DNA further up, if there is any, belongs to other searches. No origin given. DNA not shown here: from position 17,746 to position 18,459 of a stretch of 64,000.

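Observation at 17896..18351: GxxExxY (PD-(D/E)XK-like) gene as a discrete cassette bounded by perfect 20-bp inverted repeats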

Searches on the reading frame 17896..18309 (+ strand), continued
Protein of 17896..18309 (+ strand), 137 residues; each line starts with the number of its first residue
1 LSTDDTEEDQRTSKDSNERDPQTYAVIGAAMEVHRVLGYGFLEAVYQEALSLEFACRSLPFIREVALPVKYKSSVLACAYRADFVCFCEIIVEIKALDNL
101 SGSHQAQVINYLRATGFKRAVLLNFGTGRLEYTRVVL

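Call 74: get_annotated_region(hit=H4, flank=1500)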
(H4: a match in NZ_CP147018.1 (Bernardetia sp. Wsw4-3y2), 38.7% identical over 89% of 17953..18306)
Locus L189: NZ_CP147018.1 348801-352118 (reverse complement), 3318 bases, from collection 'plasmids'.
description: Bernardetia sp. Wsw4-3y2 plasmid plasmd1, complete sequence
organism: Bernardetia sp. Wsw4-3y2 (NCBI taxid 3127471)
taxonomy: Bacteria; Bacteroidota; Cytophagia; Cytophagales; Bernardetiaceae; Bernardetia; Bernardetia sp. Wsw4-3y2
host: -; source: Red alga,Red algae; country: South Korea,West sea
typing (MOB-suite, as given by PLSDB): non-mobilizable
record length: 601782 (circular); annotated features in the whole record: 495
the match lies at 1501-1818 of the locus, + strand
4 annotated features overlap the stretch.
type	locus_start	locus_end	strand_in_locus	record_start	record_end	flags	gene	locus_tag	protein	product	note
CDS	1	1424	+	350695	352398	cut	ade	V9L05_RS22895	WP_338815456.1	adenine deaminase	GO:0006168 - adenine salvage [Evidence IEA]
CDS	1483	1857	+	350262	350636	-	-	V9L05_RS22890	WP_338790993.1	GxxExxY protein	-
CDS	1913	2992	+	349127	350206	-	-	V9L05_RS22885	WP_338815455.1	mannose-1-phosphate guanylyltransferase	-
CDS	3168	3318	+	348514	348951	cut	-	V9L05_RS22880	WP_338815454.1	hypothetical protein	-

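Call 75: get_annotated_region(hit=H6, flank=1500)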
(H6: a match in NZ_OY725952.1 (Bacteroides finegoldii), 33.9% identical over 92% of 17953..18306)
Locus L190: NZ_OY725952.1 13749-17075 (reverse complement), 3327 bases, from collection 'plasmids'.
description: Bacteroides finegoldii strain Bacteroides finegoldii TSDC17.2-1.1 plasmid 50, complete sequence
organism: Bacteroides finegoldii (NCBI taxid 338188)
taxonomy: Bacteria; Bacteroidota; Bacteroidia; Bacteroidales; Bacteroidaceae; Bacteroides; Bacteroides finegoldii
host: -; source: -; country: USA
typing (MOB-suite, as given by PLSDB): non-mobilizable
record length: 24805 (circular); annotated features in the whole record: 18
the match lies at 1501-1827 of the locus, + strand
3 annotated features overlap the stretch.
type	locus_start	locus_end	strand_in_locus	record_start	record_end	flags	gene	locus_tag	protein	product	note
CDS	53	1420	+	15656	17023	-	radA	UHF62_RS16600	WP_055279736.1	DNA repair protein RadA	GO:0006281 - DNA repair [Evidence IEA]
CDS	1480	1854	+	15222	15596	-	-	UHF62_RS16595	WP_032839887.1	GxxExxY protein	-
CDS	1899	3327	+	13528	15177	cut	-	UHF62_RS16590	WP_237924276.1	FAD-dependent protein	-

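Call 76: get_annotated_region(hit=H7, flank=1500)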
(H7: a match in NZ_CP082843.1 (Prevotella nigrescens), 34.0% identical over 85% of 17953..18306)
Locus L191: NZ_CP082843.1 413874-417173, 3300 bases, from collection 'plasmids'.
description: Prevotella nigrescens strain FDAARGOS_1486 plasmid unnamed, complete sequence
organism: Prevotella nigrescens (NCBI taxid 28133)
taxonomy: Bacteria; Bacteroidota; Bacteroidia; Bacteroidales; Prevotellaceae; Prevotella; Prevotella nigrescens
host: -; source: -; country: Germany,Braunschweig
typing (MOB-suite, as given by PLSDB): non-mobilizable; mating-pair formation MPF_T
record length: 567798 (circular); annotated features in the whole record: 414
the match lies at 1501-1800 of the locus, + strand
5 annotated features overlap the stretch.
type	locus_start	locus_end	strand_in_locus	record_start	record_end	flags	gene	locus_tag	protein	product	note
CDS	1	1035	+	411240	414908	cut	-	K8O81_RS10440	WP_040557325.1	hypothetical protein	-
CDS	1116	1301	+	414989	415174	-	-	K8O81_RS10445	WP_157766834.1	hypothetical protein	-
CDS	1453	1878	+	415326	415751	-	-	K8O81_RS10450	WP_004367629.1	GxxExxY protein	-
CDS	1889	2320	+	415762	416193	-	-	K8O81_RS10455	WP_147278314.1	hypothetical protein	-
CDS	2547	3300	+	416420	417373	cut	-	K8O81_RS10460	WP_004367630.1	DUF6261 family protein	-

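Call 77: get_annotated_region(hit=H8, flank=1500)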
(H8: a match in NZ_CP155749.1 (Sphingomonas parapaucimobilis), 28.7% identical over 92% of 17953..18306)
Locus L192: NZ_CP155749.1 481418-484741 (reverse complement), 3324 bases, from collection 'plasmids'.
description: Sphingomonas parapaucimobilis strain YK209 plasmid unnamed1, complete sequence
organism: Sphingomonas parapaucimobilis (NCBI taxid 28213)
taxonomy: Bacteria; Pseudomonadota; Alphaproteobacteria; Sphingomonadales; Sphingomonadaceae; Sphingomonas; Sphingomonas parapaucimobilis
host: -; source: Chinese cabbage; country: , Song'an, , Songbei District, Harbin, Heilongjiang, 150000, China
typing (MOB-suite, as given by PLSDB): non-mobilizable
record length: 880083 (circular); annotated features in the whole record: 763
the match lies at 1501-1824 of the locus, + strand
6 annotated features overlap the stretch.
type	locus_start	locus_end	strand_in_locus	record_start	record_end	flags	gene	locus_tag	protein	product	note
CDS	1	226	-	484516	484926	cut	rpsF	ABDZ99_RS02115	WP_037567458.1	30S ribosomal protein S6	GO:0006412 - translation [Evidence IEA]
CDS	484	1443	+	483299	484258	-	fabD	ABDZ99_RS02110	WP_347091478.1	ACP S-malonyltransferase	GO:0006633 - fatty acid biosynthetic process [Evidence IEA]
CDS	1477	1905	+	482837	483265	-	-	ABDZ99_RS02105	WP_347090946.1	GxxExxY protein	-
CDS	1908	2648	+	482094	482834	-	fabG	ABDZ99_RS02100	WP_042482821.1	3-oxoacyl-[acyl-carrier-protein] reductase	GO:0006633 - fatty acid biosynthetic process [Evidence IEA]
CDS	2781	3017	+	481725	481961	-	-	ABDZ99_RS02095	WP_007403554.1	acyl carrier protein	GO:0006633 - fatty acid biosynthetic process [Evidence IEA]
CDS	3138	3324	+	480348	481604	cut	fabF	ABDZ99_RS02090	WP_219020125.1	beta-ketoacyl-ACP synthase II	GO:0006633 - fatty acid biosynthetic process [Evidence IEA]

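Call 84: find_related_loci(query=A1, collection=viral_contigs, flank=1500)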
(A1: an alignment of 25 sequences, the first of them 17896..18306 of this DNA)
Query A1 (137 aa) in viral_contigs; peptide patterns used: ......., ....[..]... (x = any residue, [..] = any of these).
9 stretches matched a pattern; 2 encode a relative of the query (tblastn E <= 1e-3); 2 distinct loci.
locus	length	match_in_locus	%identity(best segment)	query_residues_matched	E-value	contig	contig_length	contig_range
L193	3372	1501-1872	44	4-127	6e-33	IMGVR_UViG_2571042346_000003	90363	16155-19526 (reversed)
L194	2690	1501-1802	37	24-127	6e-15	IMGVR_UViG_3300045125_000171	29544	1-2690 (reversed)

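Call 89: search_protein_representatives(protein=window:17896-18306:+)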
Query: 137 residues. Proteins with E-value up to 0.001 (for the whole library): 14571; up to 1e-10: 3742; up to 1e-30: 70. The best 150 are listed.
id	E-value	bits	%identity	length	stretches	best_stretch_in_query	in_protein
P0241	1.4e-42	161.2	65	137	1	18-136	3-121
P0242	3.0e-41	156.9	61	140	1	15-136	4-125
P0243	1.2e-40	155.0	58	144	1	16-136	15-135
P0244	4.6e-40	153.1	59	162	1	7-136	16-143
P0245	4.9e-40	153.0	59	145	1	17-137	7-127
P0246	1.0e-39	152.0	55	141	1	17-137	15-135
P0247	1.2e-39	151.8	54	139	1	12-136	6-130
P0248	2.7e-38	147.4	55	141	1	16-136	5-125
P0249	1.2e-37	145.3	58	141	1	17-136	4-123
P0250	2.6e-37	144.2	55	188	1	12-136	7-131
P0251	3.4e-37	143.8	57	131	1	22-136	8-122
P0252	4.1e-37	143.5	57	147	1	19-136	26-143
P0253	8.9e-37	142.5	56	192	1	9-136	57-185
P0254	1.1e-36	142.1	58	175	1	17-137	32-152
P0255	3.9e-36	140.4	55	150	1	16-137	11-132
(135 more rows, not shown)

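Call 90: find_homologous_proteins(query=P0010, max_evalue=0.00001)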
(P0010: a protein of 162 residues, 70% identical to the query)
Query P0010 (162 aa): 4999 proteins with E <= 0.00001 among 5153 candidates; the best 120 are listed.
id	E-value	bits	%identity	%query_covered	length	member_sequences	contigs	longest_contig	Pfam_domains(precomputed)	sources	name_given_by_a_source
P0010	8.3e-100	349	100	100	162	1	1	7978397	PF13366.13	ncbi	-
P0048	4.5e-64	233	78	80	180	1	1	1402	PF13366.13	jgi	jgi:GxxExxY protein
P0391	3.1e-63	230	80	74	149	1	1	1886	PF13366.13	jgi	jgi:GxxExxY protein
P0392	3.9e-63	230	71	91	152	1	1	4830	PF13366.13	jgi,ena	-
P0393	4.6e-63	230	82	73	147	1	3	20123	PF13366.13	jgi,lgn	-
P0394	4.0e-61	223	70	93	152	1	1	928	PF13366.13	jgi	jgi:GxxExxY protein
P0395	5.1e-61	223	75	86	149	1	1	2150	PF13366.13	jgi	jgi:GxxExxY protein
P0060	4.1e-60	220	65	99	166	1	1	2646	PF13366.13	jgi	jgi:GxxExxY protein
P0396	7.0e-60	219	72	81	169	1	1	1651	PF13366.13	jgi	jgi:GxxExxY protein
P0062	2.6e-59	218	71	90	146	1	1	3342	PF13366.13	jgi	jgi:GxxExxY protein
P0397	9.6e-59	216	71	88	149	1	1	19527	PF13366.13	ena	-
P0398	9.8e-59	216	67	95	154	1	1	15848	PF13366.13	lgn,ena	-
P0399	1.2e-58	215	74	82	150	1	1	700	PF13366.13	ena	-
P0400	1.2e-58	215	73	85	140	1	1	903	PF13366.13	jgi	jgi:GxxExxY protein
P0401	2.3e-58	215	71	88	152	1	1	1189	PF13366.13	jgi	jgi:GxxExxY protein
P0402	4.0e-58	214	71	86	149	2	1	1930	PF13366.13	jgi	jgi:GxxExxY protein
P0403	5.0e-58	213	65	100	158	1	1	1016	PF13366.13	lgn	-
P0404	8.5e-58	213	73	83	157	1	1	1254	PF13366.13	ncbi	ncbi:GxxExxY protein [Singulisphaera rosea]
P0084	2.1e-57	211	73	81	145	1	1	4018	PF13366.13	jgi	jgi:GxxExxY protein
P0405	2.4e-57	211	73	85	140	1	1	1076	PF13366.13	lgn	-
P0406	4.2e-57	210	70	77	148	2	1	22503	PF13366.13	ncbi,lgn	-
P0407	4.2e-57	210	77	80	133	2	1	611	PF13366.13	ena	-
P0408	4.4e-57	210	70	85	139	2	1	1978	PF13366.13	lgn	-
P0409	1.1e-56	209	75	85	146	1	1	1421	PF13366.13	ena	-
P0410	2.3e-56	208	66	92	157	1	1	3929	PF13366.13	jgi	jgi:GxxExxY protein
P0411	3.1e-56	208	71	85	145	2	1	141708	PF13366.13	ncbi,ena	-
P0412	3.8e-56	207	69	88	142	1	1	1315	PF13366.13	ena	-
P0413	9.1e-56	206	76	78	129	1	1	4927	PF13366.13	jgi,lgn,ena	-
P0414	9.8e-56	206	77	76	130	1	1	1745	PF13366.13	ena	-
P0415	1.0e-55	206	65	89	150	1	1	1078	PF13366.13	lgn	-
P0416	1.6e-55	205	72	80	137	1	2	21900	PF13366.13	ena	-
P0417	1.9e-55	205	73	80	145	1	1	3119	PF13366.13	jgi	jgi:GxxExxY protein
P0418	2.1e-55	205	70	85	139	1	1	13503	PF13366.13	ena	-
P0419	3.3e-55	204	74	77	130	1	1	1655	PF13366.13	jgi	jgi:GxxExxY protein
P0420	3.9e-55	204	71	84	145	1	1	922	PF13366.13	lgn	-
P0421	4.3e-55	204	66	90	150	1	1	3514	PF13366.13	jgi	jgi:GxxExxY protein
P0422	4.9e-55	204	67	80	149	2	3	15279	PF13366.13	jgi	jgi:GxxExxY protein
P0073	9.6e-55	203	74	73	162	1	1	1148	PF13366.13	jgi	jgi:GxxExxY protein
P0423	1.0e-54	203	69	78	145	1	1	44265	PF13366.13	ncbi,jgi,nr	ncbi:MAG TPA: GxxExxY protein [Isosphaeraceae bacterium]|jgi:GxxExxY protein|nr:GxxExxY protein [Iso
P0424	1.2e-54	202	73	80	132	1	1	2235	PF13366.13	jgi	jgi:GxxExxY protein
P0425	1.2e-54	202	70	88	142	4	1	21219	PF13366.13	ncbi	-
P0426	1.3e-54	202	76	76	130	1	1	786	PF13366.13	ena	-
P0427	1.6e-54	202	74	77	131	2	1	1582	PF13366.13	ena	-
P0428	1.6e-54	202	67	89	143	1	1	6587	PF13366.13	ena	-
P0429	2.2e-54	202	66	90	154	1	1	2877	PF13366.13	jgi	jgi:GxxExxY protein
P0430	2.2e-54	202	68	90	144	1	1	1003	PF13366.13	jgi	jgi:GxxExxY protein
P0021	2.3e-54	202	72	81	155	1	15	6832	PF13366.13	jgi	jgi:GxxExxY protein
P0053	4.2e-54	201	67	87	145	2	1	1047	PF13366.13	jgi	-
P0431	4.3e-54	201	74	78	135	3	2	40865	PF13366.13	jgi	-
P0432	4.7e-54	201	82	72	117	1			PF13366.13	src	-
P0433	4.8e-54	201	76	78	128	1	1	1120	PF13366.13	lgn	-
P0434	4.9e-54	200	66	88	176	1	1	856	PF13366.13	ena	-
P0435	5.7e-54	200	77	73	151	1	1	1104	PF13366.13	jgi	jgi:GxxExxY protein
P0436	6.6e-54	200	68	78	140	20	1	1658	PF13366.13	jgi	jgi:GxxExxY protein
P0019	9.2e-54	200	72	82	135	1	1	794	PF13366.13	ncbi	-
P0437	1.2e-53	199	73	80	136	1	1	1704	PF13366.13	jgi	jgi:GxxExxY protein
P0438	1.3e-53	199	69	88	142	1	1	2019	PF13366.13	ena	-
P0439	1.4e-53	199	71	80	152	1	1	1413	PF13366.13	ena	-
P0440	1.5e-53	199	74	79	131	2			PF13366.13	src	-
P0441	1.9e-53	199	73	81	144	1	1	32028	PF13366.13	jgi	jgi:GxxExxY protein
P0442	2.0e-53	199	73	80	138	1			PF13366.13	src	-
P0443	2.2e-53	198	75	75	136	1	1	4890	PF13366.13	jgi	jgi:GxxExxY protein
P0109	2.2e-53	198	67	81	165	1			PF13366.13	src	-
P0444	2.3e-53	198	72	80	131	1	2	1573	PF13366.13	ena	-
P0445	2.7e-53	198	70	85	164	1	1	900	PF13366.13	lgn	-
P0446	2.8e-53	198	74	76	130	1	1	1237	PF13366.13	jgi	jgi:GxxExxY protein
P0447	3.2e-53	198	72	80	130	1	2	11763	PF13366.13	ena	-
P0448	3.9e-53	198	73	78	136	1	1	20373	PF13366.13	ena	-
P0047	5.0e-53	197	73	81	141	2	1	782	PF13366.13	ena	-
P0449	5.6e-53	197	71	83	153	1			PF13366.13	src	-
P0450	8.2e-53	196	72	80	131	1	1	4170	PF13366.13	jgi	jgi:GxxExxY protein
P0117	9.1e-53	196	72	81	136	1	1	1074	PF13366.13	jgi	jgi:GxxExxY protein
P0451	9.4e-53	196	65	81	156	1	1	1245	PF13366.13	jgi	jgi:GxxExxY protein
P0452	9.9e-53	196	66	89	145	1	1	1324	PF13366.13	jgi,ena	-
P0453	1.3e-52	196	70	82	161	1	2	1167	PF13366.13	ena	-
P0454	1.3e-52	196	68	88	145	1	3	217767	PF13366.13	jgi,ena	-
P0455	1.3e-52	196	76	76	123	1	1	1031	PF13366.13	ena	-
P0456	1.5e-52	196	72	80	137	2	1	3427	PF13366.13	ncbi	-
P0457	1.6e-52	196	74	80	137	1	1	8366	PF13366.13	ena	-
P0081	1.7e-52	195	70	83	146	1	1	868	PF13366.13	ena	-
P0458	1.8e-52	195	67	89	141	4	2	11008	PF13366.13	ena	-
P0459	2.6e-52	195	66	79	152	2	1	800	PF13366.13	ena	-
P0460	2.8e-52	195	67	85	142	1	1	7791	PF13366.13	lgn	-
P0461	3.1e-52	195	66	87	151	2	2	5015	PF13366.13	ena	-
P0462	3.5e-52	194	66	87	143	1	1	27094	PF13366.13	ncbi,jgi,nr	ncbi:conserved hypothetical protein [Syntrophobacter sp. SbD2]|nr:conserved hypothetical protein [Sy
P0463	4.1e-52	194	65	88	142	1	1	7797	PF13366.13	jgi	-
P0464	4.2e-52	194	67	89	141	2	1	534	PF13366.13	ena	-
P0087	4.5e-52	194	70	83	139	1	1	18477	PF13366.13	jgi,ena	-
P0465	5.8e-52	194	70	78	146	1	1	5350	PF13366.13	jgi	jgi:GxxExxY protein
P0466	6.0e-52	194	67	88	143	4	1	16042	PF13366.13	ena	-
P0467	7.1e-52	193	68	88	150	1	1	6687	PF13366.13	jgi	jgi:GxxExxY protein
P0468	7.9e-52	193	72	76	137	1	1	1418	PF13366.13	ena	-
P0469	8.1e-52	193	72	80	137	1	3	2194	PF13366.13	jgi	-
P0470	8.4e-52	193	68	84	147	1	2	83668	PF13366.13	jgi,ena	jgi:GxxExxY protein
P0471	8.5e-52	193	65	87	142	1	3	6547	PF13366.13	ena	-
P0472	8.6e-52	193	66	89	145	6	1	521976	PF13366.13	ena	-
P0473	9.1e-52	193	68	87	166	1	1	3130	PF13366.13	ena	-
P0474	9.8e-52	193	66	84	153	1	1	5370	PF13366.13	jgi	jgi:GxxExxY protein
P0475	1.1e-51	193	66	83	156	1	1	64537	PF13366.13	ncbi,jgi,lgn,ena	-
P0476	1.2e-51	193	66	85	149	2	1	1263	PF13366.13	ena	-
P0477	1.3e-51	193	67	83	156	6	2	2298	PF13366.13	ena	-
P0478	1.3e-51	193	72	81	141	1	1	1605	PF13366.13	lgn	-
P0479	1.4e-51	193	64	85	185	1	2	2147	PF13366.13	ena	-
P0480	1.5e-51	192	73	77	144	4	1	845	PF13366.13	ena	-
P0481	1.5e-51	192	67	89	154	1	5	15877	PF13366.13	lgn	-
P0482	1.6e-51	192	67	85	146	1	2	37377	PF13366.13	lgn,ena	-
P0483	1.7e-51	192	68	76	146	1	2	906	PF13366.13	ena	-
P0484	1.9e-51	192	69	83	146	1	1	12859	PF13366.13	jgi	-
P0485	2.1e-51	192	66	89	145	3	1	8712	PF13366.13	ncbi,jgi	-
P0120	2.1e-51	192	67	83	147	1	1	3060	PF13366.13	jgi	jgi:GxxExxY protein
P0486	2.4e-51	192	59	99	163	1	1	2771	PF13366.13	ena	-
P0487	2.5e-51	192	66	89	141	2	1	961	PF13366.13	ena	-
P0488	2.6e-51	192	66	81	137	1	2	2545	PF13366.13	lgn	-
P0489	2.7e-51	192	62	93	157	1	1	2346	PF13366.13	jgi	-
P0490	2.9e-51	191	69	78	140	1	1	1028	PF13366.13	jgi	jgi:GxxExxY protein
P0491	2.9e-51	191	65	89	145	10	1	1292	PF13366.13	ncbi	-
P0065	3.0e-51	191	70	82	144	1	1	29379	PF13366.13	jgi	jgi:GxxExxY protein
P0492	3.2e-51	191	70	81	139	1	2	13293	PF13366.13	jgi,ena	-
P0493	4.1e-51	191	66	81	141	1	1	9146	PF13366.13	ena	-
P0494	4.2e-51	191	73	75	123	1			PF13366.13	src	-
